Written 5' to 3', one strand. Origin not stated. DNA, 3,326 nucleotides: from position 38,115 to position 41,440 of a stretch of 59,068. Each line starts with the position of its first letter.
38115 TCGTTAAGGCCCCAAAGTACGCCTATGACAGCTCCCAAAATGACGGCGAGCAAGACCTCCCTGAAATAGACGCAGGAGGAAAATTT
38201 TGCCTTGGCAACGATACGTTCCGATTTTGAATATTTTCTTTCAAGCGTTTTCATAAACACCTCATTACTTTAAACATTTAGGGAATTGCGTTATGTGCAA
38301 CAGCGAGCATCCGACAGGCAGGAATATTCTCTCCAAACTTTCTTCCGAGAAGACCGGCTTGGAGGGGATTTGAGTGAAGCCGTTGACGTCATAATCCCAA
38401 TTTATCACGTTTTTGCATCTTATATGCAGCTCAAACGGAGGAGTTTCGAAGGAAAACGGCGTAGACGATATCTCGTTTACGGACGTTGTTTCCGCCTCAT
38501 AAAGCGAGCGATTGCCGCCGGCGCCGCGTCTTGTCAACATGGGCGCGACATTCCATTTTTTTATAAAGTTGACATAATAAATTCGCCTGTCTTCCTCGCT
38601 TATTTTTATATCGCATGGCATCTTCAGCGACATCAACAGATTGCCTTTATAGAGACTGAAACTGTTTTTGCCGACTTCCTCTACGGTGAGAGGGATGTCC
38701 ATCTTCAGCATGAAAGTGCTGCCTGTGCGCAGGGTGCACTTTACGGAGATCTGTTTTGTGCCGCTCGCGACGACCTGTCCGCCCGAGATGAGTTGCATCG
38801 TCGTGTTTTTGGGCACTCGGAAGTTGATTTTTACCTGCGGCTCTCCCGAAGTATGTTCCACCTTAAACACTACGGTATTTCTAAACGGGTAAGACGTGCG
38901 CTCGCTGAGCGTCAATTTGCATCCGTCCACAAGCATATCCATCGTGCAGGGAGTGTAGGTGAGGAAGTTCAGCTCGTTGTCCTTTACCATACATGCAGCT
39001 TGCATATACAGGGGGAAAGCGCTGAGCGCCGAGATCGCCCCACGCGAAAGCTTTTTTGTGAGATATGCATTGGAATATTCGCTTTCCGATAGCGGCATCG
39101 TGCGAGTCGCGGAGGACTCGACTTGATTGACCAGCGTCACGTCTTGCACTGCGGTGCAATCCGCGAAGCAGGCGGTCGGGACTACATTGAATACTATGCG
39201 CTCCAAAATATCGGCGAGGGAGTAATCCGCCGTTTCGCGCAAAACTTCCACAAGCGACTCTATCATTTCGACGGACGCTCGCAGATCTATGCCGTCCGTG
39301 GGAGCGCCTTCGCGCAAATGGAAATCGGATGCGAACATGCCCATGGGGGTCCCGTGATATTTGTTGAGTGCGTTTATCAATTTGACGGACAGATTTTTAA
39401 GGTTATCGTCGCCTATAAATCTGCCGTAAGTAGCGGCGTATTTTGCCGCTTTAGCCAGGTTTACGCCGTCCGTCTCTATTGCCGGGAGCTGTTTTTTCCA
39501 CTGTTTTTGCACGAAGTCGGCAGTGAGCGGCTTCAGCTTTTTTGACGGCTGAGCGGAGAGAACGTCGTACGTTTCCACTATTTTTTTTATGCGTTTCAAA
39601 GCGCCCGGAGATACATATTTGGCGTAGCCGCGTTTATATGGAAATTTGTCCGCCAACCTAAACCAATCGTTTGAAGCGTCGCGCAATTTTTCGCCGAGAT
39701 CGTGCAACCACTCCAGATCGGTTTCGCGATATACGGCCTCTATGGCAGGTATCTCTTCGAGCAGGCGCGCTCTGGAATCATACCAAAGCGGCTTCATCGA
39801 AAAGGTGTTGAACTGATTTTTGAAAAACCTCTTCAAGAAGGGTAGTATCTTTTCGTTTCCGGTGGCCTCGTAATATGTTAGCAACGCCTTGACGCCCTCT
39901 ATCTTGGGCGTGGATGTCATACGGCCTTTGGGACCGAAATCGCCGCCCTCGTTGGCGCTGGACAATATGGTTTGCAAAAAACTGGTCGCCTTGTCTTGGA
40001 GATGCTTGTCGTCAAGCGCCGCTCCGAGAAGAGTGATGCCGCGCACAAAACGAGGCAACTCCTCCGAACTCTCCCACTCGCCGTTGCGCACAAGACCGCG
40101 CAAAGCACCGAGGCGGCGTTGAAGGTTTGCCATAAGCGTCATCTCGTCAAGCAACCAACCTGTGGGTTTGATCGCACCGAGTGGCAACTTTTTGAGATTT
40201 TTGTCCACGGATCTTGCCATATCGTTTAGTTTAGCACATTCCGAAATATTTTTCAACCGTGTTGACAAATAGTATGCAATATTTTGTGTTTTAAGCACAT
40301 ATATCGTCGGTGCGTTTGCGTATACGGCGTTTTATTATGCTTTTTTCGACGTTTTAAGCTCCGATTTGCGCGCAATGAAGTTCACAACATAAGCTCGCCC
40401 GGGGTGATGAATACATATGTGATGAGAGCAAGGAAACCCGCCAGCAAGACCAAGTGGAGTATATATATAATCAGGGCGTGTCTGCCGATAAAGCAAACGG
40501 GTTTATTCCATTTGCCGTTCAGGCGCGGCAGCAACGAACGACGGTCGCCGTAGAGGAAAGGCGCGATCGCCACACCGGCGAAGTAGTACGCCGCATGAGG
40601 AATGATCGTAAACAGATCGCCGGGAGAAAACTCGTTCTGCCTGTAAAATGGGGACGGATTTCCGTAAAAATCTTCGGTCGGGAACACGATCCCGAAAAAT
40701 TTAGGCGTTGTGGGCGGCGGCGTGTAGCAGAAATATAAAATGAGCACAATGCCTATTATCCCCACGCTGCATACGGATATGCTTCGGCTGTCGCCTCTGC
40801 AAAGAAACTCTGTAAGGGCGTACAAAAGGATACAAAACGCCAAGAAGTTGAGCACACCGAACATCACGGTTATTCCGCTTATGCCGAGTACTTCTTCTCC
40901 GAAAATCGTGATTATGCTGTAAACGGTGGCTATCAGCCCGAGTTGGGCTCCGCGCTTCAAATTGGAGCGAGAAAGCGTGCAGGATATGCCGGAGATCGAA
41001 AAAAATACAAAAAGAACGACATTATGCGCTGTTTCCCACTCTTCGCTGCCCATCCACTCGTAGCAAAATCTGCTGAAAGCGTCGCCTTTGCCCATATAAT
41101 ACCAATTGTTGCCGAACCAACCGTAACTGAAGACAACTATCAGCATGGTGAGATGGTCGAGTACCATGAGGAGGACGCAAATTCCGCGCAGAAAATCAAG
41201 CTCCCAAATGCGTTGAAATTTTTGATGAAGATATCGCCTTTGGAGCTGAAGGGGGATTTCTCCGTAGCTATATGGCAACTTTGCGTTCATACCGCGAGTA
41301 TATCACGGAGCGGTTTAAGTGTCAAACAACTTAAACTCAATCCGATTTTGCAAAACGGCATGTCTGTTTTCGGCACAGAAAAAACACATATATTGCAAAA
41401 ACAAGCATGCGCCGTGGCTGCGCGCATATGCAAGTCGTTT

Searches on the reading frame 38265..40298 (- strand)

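Call 19: search_protein_families(library=pfam, proteins=[window:38265-40298:-], max_evalue=0.00001)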
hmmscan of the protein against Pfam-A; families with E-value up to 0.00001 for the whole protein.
window:38265-40298:- (677 aa): 1 family
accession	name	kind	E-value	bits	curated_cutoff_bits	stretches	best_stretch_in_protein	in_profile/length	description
PF07944.18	Beta-AFase-like_GH127_cat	-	1.3e-07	31.4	24.9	0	136-380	131-332/376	Beta-L-arabinofuranosidase, GH127 catalytic domain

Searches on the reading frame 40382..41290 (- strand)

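Call 19: search_protein_families(library=pfam, proteins=[window:40382-41290:-], max_evalue=0.00001)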
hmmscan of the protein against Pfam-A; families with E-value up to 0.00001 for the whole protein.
window:40382-41290:- (302 aa): 2 families
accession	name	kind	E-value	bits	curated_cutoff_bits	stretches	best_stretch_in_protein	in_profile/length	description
PF07786.18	HGSNAT_cat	-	1.1e-24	87.6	22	1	77-279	33-220/222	Heparan-alpha-glucosaminide N-acetyltransferase, catalytic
PF01757.29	Acyl_transf_3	-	2e-10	40.7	31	0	29-129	2-91/326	Acyltransferase domain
